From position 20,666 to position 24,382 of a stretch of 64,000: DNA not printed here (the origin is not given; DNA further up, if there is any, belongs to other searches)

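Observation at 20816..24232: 1138-aa ABC exporter fused to zinc ribbon, unknown N-terminal domain, cyclic-nucleotide-binding domain and C-terminal FHA domain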

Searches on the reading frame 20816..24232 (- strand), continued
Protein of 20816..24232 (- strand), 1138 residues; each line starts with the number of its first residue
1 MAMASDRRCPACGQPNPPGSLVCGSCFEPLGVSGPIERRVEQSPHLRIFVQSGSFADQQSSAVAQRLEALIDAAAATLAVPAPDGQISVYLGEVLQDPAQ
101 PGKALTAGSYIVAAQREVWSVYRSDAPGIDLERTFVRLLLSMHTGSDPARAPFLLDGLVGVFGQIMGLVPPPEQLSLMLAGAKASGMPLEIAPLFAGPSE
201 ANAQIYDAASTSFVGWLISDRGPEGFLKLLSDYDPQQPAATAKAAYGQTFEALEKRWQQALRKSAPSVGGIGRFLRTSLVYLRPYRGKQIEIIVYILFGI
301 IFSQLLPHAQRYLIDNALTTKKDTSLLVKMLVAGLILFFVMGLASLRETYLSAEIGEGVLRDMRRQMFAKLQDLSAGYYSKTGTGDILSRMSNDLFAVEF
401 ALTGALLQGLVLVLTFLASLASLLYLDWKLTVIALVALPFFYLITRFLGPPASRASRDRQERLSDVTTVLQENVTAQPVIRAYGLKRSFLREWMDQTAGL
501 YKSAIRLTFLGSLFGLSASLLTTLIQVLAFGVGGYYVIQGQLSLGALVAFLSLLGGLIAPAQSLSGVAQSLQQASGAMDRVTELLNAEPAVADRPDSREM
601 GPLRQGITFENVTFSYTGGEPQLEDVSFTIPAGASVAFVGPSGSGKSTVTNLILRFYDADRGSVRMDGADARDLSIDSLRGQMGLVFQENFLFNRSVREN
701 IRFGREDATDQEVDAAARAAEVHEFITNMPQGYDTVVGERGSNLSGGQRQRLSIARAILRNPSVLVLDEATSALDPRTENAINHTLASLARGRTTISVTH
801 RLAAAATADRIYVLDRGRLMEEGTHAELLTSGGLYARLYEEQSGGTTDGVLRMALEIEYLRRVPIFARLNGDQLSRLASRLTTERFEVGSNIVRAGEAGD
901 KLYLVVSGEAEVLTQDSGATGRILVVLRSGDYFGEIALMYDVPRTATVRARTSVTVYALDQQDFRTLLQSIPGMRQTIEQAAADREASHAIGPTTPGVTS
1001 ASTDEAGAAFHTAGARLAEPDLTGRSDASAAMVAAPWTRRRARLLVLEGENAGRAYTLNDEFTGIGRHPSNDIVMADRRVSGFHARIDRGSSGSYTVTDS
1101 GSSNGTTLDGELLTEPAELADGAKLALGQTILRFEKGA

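Call 9: list_cluster_members(proteins=[P0001, P0004, P0005])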
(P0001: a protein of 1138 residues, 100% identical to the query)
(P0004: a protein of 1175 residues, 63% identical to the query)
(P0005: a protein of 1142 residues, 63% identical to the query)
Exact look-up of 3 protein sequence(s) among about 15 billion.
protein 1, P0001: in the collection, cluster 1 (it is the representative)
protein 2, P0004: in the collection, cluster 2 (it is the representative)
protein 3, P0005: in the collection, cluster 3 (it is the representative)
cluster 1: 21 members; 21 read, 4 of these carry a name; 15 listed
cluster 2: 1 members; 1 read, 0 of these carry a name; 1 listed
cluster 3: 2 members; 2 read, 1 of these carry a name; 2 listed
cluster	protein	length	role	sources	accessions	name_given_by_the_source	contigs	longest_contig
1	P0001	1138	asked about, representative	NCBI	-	-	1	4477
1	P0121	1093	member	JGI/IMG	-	ATP-binding cassette subfamily B protein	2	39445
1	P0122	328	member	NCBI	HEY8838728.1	MAG TPA: ABC transporter ATP-binding protein [Dehalococcoidia bacterium]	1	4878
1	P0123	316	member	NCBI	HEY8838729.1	MAG TPA: hypothetical protein VIO16_13860 [Dehalococcoidia bacterium]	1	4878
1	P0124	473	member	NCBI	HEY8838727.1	MAG TPA: cyclic nucleotide-binding domain-containing protein [Dehalococcoidia bacterium]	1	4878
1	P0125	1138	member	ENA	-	-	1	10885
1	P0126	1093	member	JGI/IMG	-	-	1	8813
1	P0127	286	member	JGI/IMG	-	-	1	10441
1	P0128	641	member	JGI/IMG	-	-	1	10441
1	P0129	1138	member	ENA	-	-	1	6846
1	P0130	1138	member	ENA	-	-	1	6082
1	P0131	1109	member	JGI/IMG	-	-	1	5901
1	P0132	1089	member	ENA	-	-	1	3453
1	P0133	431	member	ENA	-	-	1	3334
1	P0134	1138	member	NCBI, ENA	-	-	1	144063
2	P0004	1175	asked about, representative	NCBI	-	-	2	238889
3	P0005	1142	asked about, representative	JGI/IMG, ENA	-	-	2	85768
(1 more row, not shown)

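Call 15: find_encoding_contigs(protein=P0004, flank=10000, max_places=2)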
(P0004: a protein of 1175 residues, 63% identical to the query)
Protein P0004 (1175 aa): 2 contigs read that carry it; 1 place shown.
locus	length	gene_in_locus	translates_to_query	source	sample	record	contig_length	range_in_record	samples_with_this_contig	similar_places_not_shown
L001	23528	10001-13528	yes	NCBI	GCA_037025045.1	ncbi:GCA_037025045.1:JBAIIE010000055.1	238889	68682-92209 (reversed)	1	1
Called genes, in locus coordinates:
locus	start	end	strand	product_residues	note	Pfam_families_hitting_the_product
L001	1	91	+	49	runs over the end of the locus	-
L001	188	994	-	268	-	-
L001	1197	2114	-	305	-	PF04072:LCM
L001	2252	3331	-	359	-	PF00296:Bac_luciferase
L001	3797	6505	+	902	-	PF01624:MutS_I, PF05188:MutS_II, PF05192:MutS_III, PF05190:MutS_IV, PF00488:MutS_V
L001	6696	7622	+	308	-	PF00459:Inositol_P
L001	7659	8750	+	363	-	PF00180:Iso_dh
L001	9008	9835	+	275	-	PF00561:Abhydrolase_1, PF00975:Thioesterase (weak), PF06821:Ser_hydrolase (weak), PF12146:Hydrolase_4, PF12697:Abhydrolase_6, PF12695:Abhydrolase_5 (weak)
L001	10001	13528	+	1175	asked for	PF12773:DZR, PF13240:Zn_Ribbon_1 (faint), PF00664:ABC_membrane, PF00005:ABC_tran, PF02463:SMC_N (faint), PF00027:cNMP_binding, PF00498:FHA, PF16697:Yop-YscD_cpl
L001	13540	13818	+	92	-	PF04014:MazE_antitoxin (weak)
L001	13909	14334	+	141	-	PF11969:DcpS_C, PF01230:HIT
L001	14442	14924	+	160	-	PF13534:Fer4_17 (faint), PF14697:Fer4_21 (faint), PF12797:Fer4_2 (faint), PF00037:Fer4 (weak), PF12837:Fer4_6 (faint), PF12838:Fer4_7, PF13187:Fer4_9 (weak), PF00037:Fer4, +2 more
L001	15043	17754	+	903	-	PF13510:Fer2_4, PF10588:NADH-G_4Fe-4S_3 (faint), PF22117:Fer4_Nqo3, PF12838:Fer4_7 (weak), PF14697:Fer4_21 (weak), PF04879:Molybdop_Fe4S4, PF00384:Molybdopterin, PF01568:Molydop_binding, +1 more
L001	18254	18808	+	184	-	PF01844:HNH, PF14279:HNH_5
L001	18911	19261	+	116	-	PF04134:DCC1-like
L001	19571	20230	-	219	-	PF02254:TrkA_N, PF03807:F420_oxidored (faint), PF02080:TrkA_C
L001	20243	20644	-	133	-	PF02254:TrkA_N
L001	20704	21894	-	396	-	PF05175:MTS (faint), PF09445:Methyltransf_15, PF13847:Methyltransf_31 (weak), PF08241:Methyltransf_11 (weak), PF13649:Methyltransf_25, PF18096:Thump_like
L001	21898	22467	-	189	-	PF00149:Metallophos (faint), PF12850:Metallophos_2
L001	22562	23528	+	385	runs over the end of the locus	PF02771:Acyl-CoA_dh_N, PF02770:Acyl-CoA_dh_M, PF00441:Acyl-CoA_dh_1, PF08028:Acyl-CoA_dh_2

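Call 16: find_encoding_contigs(protein=P0005, flank=10000, max_places=2)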
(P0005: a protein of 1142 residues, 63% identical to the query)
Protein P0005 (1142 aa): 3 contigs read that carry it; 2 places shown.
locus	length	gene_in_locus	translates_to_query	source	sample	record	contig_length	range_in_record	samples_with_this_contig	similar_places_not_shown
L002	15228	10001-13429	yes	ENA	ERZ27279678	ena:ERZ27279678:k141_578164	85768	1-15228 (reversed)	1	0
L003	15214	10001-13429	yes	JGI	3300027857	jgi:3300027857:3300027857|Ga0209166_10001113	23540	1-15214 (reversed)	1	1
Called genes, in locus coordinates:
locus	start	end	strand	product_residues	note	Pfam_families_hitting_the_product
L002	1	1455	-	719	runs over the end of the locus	PF02922:CBM_48, PF00128:Alpha-amylase (weak), PF21331:Isoamylase_C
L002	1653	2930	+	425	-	-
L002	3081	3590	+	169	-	PF00903:Glyoxalase, PF13669:Glyoxalase_4, PF18029:Glyoxalase_6 (faint)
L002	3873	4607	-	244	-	PF00702:Hydrolase, PF13419:HAD_2, PF13242:Hydrolase_like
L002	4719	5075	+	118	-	-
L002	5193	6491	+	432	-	PF00657:Lipase_GDSL (weak), PF13472:Lipase_GDSL_2, PF13620:CarboxypepD_reg (weak)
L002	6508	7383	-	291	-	-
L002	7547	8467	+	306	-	PF00459:Inositol_P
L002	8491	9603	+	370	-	PF00180:Iso_dh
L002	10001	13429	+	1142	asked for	PF00664:ABC_membrane, PF00005:ABC_tran, PF00027:cNMP_binding, PF00498:FHA, PF16697:Yop-YscD_cpl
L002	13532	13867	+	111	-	PF04014:MazE_antitoxin (weak)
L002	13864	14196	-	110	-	-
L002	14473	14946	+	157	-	PF11969:DcpS_C, PF01230:HIT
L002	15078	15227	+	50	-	?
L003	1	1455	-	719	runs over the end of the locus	PF02922:CBM_48, PF00128:Alpha-amylase (weak), PF21331:Isoamylase_C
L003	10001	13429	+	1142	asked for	PF00664:ABC_membrane, PF00005:ABC_tran, PF00027:cNMP_binding, PF00498:FHA, PF16697:Yop-YscD_cpl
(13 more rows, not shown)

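Call 17: find_encoding_contigs(protein=P0015, flank=8000, max_places=1)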
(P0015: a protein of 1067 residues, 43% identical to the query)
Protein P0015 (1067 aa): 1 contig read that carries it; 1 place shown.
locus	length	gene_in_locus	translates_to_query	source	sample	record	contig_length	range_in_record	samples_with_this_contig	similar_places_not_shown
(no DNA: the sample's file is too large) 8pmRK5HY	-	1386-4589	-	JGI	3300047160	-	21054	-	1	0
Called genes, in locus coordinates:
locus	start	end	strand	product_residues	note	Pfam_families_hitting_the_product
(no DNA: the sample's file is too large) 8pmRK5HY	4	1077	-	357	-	PF00931:NB-ARC (weak), PF13401:AAA_22, PF25872:HTH_77 (weak)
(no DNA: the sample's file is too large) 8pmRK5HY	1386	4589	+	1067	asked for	PF00664:ABC_membrane, PF00005:ABC_tran, PF02463:SMC_N (faint), PF13304:AAA_21 (faint), PF00027:cNMP_binding, PF00498:FHA, PF16697:Yop-YscD_cpl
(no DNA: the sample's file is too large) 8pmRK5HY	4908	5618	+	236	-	PF13349:DUF4097 (weak)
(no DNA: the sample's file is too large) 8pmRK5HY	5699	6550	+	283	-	PF00296:Bac_luciferase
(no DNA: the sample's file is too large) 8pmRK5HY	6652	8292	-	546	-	PF02776:TPP_enzyme_N, PF00205:TPP_enzyme_M, PF02775:TPP_enzyme_C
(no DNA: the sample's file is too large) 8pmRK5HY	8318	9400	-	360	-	PF02608:Bmp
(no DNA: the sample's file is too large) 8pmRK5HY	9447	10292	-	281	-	PF00753:Lactamase_B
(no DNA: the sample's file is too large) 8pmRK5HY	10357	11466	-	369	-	PF00296:Bac_luciferase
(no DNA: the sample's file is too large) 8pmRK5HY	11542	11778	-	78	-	-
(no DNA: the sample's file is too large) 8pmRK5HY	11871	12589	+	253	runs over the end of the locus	PF01144:CoA_trans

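Call 18: find_encoding_contigs(protein=P0012, flank=8000, max_places=1)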
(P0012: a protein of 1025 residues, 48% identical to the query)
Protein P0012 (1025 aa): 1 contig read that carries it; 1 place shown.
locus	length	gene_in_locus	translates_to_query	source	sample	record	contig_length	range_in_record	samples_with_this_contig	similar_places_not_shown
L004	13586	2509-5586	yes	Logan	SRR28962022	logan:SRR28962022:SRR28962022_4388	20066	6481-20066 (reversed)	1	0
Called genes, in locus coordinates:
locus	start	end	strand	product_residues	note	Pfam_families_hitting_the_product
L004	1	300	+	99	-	?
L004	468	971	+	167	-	PF05425:CopD (weak)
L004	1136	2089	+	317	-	-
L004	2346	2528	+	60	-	-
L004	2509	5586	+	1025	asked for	PF12773:DZR, PF13240:Zn_Ribbon_1 (faint), PF13248:Zn_ribbon_3 (faint), PF02463:SMC_N (faint), PF00664:ABC_membrane, PF00005:ABC_tran, PF13304:AAA_21 (faint), PF00027:cNMP_binding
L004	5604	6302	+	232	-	PF00027:cNMP_binding, PF13545:HTH_Crp_2, PF00325:Crp (weak)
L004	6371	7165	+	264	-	PF01590:GAF, PF13185:GAF_2, PF13492:GAF_3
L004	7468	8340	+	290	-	PF00082:Peptidase_S8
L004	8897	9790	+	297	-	PF16697:Yop-YscD_cpl, PF00498:FHA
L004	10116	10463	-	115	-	PF00355:Rieske, PF13806:Rieske_2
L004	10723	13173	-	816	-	PF07992:Pyr_redox_2, PF00070:Pyr_redox, PF18267:Rubredoxin_C, PF04324:Fer2_BFD, PF03460:NIR_SIR_ferr, PF01077:NIR_SIR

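Call 19: find_encoding_contigs(protein=P0009, flank=8000, max_places=1)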
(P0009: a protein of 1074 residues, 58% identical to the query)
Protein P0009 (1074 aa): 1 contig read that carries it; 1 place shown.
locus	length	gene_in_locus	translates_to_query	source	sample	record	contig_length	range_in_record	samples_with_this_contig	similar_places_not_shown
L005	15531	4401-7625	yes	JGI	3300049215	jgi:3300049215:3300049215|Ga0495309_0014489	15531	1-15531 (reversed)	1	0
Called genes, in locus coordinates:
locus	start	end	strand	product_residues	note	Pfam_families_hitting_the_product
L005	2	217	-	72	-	?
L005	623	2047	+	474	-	-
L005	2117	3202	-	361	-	PF01699:Na_Ca_ex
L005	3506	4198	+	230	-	PF02627:CMD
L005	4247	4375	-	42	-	-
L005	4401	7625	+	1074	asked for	PF00664:ABC_membrane, PF00005:ABC_tran, PF00027:cNMP_binding, PF00498:FHA, PF16697:Yop-YscD_cpl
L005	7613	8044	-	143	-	PF01850:PIN (faint)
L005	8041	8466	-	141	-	PF00376:MerR, PF12728:HTH_17, PF13411:MerR_1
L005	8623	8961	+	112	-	-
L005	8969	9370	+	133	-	-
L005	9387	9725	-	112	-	PF13545:HTH_Crp_2, PF12802:MarR_2 (weak)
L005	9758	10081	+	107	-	-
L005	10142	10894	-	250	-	PF01339:CheB_methylest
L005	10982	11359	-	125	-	-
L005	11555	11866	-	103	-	-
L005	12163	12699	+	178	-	-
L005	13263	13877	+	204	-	PF13384:HTH_23, PF13518:HTH_28, PF13551:HTH_29, PF13565:HTH_32, PF13592:HTH_33 (weak)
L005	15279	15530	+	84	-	?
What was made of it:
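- In this clade the gene stands alone (calls 15, 16, 19).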

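Call 33: find_encoding_contigs(protein=window:20816-24232:-, flank=3000, max_places=4)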
Protein window:20816-24232:- (1138 aa): no gene with exactly this product is on record in the collection.

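Call 34: find_encoding_contigs(protein=P0134, flank=10000, max_places=2)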
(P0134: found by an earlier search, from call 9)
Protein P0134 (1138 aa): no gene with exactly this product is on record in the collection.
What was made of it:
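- Tried and rejected: Exact look-ups of the window protein and of P0134 found no contig (calls 33, 34).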

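Call 55: predict_structure(alignment_id=A1)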
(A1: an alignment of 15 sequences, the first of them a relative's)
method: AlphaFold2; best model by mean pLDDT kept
length: 1138 residues; sequences in the alignment: 15
mean_pLDDT: 74.5   pTM: 0.42
mean pLDDT of the five models: 74.5, 71.9, 70.3, 68.9, 66.0
residues with pLDDT >= 90: 138; 70-90: 683; 50-70: 199; < 50: 118
segments of 3 or more residues with pLDDT < 50: 1-5, 31-37, 383-387, 467-493, 730-743, 845-848, 917-919, 990-1039
pLDDT, mean of each block of 10 residues (from residue 1): 48 67 64 50 90 81 90 90 88 70 69 87 75 92 88 92 83 78 63 82 83 91 90 87 89 89 62 78 83 86 83 72 73 80 80 75 70 59 50 75 81 86 85 81 71 58 51 37 39 55 63 70 81 82 84 83 73 75 75 83 91 78 89 90 83 85 91 87 75 60 74 81 65 39 62 81 82 62 68 83 79 89 84 81 56 74 76 79 89 83 88 66 78 79 80 89 82 73 61 26 25 24 28 36 77 73 83 81 87 85 85 88 87 78
secondary structure, 60 per line:
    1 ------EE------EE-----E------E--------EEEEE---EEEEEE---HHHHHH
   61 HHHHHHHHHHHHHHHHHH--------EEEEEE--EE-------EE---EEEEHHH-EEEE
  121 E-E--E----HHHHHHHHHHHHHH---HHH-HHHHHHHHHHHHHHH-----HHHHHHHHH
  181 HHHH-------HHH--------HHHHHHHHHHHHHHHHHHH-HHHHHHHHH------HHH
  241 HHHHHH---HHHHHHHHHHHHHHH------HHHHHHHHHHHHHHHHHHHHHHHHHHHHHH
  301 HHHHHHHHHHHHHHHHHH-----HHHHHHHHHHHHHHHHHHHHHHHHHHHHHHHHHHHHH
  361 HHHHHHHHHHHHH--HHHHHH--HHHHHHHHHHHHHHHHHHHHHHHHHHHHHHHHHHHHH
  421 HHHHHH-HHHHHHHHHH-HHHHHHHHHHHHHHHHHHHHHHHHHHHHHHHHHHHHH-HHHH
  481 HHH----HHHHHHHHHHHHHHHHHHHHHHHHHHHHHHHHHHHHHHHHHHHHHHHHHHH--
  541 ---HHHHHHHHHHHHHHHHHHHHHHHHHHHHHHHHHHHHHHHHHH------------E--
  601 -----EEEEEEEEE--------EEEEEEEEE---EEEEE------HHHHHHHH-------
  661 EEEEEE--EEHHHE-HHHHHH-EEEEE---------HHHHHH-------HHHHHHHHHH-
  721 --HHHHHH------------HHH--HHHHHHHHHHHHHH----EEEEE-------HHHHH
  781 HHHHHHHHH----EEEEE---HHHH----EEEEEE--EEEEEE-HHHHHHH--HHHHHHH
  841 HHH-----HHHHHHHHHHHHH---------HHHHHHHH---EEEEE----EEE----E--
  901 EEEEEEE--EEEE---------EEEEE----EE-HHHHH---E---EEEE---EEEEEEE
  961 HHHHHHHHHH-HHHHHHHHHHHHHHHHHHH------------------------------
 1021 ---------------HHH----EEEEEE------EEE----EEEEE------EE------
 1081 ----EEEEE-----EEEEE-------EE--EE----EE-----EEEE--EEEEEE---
elements in order (helices of 4 or more, strands of 3 or more residues): E38-42 E46-51 H55-78 E87-92 E109-112 E117-121 H131-144 H152-166 H172-184 H203-221 H223-231 H238-246 H250-264 H271-318 H324-373 H376-381 H384-426 H428-437 H439-475 H477-483 H488-538 H544-585 E606-614 E623-631 E635-639 H646-653 E661-666 H676-681 E683-687 H697-702 H710-719 H723-728 H746-759 E764-768 H776-789 E794-798 H802-805 E810-815 E818-823 H825-831 H834-843 H849-861 H871-878 E882-886 E891-893 E901-907 E910-913 E923-927 H935-939 E947-950 E954-960 H961-970 H972-990 E1043-1048 E1055-1057 E1062-1066 E1085-1089 E1095-1099 E1124-1127 E1130-1135
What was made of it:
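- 21116..21265 (-): Disordered Ala/Pro/Thr/Ser-rich linker (residues 990-1039). It varies in length and sequence among homologues. pLDDT 24-36 in the full-length model (call 55).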

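Call 58: find_encoding_contigs(protein=P0017, flank=8000, max_places=1)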
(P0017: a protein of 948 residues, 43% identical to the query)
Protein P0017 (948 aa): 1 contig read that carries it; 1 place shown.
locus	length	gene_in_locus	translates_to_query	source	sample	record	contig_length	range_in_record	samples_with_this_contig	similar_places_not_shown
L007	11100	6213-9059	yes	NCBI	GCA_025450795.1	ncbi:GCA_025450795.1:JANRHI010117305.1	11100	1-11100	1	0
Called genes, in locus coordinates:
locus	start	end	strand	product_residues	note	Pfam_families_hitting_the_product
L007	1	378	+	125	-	?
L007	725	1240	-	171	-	PF08327:AHSA1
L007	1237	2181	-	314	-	PF13545:HTH_Crp_2 (faint), PF01022:HTH_5, PF12840:HTH_20, PF25213:HVO_A0261_N (weak), PF12802:MarR_2 (weak)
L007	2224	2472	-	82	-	-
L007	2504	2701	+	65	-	PF18029:Glyoxalase_6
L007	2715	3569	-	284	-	PF17784:Sulfotransfer_4 (weak)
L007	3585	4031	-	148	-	PF14407:Frankia_peptide (faint)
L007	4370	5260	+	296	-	PF01590:GAF, PF13185:GAF_2, PF13492:GAF_3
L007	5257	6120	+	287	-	PF00082:Peptidase_S8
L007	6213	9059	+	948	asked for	PF00664:ABC_membrane, PF00005:ABC_tran, PF02463:SMC_N (faint), PF00027:cNMP_binding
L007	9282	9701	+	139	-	PF14407:Frankia_peptide (faint), PF19398:DurB-like (faint)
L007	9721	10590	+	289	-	PF17784:Sulfotransfer_4 (weak)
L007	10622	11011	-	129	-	-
